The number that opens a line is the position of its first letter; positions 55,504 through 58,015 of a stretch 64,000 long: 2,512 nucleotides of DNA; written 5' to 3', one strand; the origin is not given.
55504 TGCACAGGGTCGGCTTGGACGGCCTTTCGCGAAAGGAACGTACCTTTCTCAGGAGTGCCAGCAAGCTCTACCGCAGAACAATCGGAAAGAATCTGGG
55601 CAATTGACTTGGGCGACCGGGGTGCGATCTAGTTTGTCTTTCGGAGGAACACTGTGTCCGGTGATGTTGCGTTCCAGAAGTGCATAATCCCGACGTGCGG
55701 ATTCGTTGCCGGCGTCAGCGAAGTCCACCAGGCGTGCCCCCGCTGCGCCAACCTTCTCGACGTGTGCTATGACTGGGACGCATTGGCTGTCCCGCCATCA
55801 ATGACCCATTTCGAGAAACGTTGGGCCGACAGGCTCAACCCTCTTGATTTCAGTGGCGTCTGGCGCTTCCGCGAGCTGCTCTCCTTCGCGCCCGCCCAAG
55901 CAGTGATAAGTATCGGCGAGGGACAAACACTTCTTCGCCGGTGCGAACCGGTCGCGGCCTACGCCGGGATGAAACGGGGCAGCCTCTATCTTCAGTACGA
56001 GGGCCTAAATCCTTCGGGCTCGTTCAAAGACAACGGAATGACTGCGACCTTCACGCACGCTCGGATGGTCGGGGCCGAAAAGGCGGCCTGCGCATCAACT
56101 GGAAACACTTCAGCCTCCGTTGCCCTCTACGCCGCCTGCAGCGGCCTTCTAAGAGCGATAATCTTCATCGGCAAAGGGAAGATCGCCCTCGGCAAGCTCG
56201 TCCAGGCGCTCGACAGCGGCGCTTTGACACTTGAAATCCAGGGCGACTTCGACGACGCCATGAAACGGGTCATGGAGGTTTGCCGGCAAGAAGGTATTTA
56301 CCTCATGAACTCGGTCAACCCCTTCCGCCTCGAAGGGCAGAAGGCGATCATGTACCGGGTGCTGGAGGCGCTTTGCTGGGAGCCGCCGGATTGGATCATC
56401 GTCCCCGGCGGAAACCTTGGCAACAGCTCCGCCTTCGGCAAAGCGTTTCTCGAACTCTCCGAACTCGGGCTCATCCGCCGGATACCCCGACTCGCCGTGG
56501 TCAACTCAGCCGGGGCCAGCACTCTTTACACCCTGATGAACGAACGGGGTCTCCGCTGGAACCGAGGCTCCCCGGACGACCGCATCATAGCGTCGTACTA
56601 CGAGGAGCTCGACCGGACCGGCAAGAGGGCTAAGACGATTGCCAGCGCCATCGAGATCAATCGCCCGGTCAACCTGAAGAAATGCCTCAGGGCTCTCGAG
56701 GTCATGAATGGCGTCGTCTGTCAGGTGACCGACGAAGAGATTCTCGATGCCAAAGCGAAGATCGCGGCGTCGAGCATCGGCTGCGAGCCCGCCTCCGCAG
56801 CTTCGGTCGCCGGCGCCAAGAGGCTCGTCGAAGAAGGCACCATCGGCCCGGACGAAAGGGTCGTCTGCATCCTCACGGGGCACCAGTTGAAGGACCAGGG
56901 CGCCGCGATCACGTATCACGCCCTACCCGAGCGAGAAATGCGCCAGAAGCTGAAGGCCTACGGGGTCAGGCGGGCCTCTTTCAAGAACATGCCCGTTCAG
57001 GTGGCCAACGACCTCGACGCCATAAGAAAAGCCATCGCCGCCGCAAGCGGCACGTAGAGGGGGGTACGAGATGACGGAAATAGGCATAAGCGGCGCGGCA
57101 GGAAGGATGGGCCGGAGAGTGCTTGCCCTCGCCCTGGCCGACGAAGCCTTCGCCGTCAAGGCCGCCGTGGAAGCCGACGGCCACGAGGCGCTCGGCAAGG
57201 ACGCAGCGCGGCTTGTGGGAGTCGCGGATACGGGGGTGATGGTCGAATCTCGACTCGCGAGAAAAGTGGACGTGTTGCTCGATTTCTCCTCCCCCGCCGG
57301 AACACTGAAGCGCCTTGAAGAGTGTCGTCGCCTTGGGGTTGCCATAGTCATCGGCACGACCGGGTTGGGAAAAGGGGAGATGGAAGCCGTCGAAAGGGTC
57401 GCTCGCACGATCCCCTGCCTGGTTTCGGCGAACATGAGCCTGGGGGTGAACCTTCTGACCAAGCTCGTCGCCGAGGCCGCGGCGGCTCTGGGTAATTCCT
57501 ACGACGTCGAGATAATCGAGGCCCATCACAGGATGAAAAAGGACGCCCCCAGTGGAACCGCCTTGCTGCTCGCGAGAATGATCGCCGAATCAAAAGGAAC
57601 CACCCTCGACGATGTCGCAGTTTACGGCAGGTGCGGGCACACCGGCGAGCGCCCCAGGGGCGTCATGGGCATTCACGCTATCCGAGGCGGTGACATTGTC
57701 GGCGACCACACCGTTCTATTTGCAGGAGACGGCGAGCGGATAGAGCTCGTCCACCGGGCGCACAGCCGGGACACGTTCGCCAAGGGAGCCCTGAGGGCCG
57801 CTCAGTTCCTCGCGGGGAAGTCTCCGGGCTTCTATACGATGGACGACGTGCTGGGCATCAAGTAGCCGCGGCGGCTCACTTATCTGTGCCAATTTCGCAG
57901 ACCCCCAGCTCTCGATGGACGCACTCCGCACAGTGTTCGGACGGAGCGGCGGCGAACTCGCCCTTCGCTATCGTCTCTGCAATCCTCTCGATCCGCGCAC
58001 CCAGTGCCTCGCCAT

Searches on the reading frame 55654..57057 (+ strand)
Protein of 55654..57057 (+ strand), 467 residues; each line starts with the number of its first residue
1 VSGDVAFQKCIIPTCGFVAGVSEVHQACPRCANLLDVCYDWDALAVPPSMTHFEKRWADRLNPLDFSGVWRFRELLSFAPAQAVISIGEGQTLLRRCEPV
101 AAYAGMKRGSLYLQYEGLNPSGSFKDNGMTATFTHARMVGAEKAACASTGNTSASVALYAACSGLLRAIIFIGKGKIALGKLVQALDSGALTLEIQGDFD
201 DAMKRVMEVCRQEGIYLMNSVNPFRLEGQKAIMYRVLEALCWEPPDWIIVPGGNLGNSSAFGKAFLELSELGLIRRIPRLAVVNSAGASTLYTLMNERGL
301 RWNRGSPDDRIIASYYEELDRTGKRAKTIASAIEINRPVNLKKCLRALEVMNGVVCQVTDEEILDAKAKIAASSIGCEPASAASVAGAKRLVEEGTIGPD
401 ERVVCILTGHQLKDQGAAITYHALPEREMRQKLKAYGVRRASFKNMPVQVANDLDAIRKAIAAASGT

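Call 8: search_protein_families(library=pfam, proteins=[window:55654-57057:+])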
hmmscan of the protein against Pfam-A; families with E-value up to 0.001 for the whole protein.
window:55654-57057:+ (467 aa): 1 family
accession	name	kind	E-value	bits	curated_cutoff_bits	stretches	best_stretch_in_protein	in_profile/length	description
PF00291.31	PALP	-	9.7e-50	170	35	1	85-409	1-295/295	Pyridoxal-phosphate dependent enzyme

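Call 22: search_protein_families(library=ncbifam, proteins=[window:55654-57057:+], max_evalue=0.00001)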
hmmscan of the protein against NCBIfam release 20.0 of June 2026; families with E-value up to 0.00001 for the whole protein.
window:55654-57057:+ (467 aa): 12 families
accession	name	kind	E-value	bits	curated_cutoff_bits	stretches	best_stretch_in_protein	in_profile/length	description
TIGR00260.1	thrC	equivalog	6.6e-68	229.4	167.1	1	69-415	1-339/340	threonine synthase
NF006050.0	PRK08197.1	equivalog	4.5e-51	173.9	303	1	13-427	12-397/406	threonine synthase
NF004170.0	PRK05638.1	equivalog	4.3e-44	150.8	421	1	13-415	5-359/442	threonine synthase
NF006205.0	PRK08329.1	equivalog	6.4e-32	110.9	358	2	109-291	72-251/347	threonine synthase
NF004996.0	PRK06381.1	equivalog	5.1e-26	91.4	266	1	92-411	16-318/319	threonine synthase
NF005035.0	PRK06450.1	equivalog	9.2e-25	87.2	301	1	83-414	50-337/338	threonine synthase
TIGR03844.1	cysteate_syn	equivalog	5.7e-14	51.7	324.9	1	28-410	5-378/398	cysteate synthase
TIGR01127.1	ilvA_1Cterm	equivalog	5e-10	38.9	378.75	1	107-256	13-160/380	threonine ammonia-lyase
NF006094.0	PRK08246.1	subfamily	1.2e-09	38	331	1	101-219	27-144/310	serine/threonine dehydratase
TIGR02079.1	THD1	equivalog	5.8e-08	31.9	440.55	0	108-270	30-195/410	threonine ammonia-lyase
NF006389.0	PRK08638.1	equivalog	2.2e-07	30.2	453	1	107-254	40-185/333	bifunctional threonine ammonia-lyase/L-serine ammonia-lyase TdcB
TIGR01124.1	ilvA_2Cterm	equivalog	6.8e-06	24.9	411.3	0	108-251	31-173/499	threonine ammonia-lyase, biosynthetic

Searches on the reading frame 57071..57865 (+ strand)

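Call 8: search_protein_families(library=pfam, proteins=[window:57071-57865:+])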
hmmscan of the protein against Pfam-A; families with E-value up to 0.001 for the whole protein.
window:57071-57865:+ (264 aa): 2 families
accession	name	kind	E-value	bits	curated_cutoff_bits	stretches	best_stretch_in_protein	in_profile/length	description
PF05173.19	DapB_C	-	4.2e-48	162.8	27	1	125-261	1-121/121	Dihydrodipicolinate reductase, C-terminus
PF01113.26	DapB_N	-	2.2e-29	102.5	25.6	1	3-122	2-124/124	Dihydrodipicolinate reductase, N-terminus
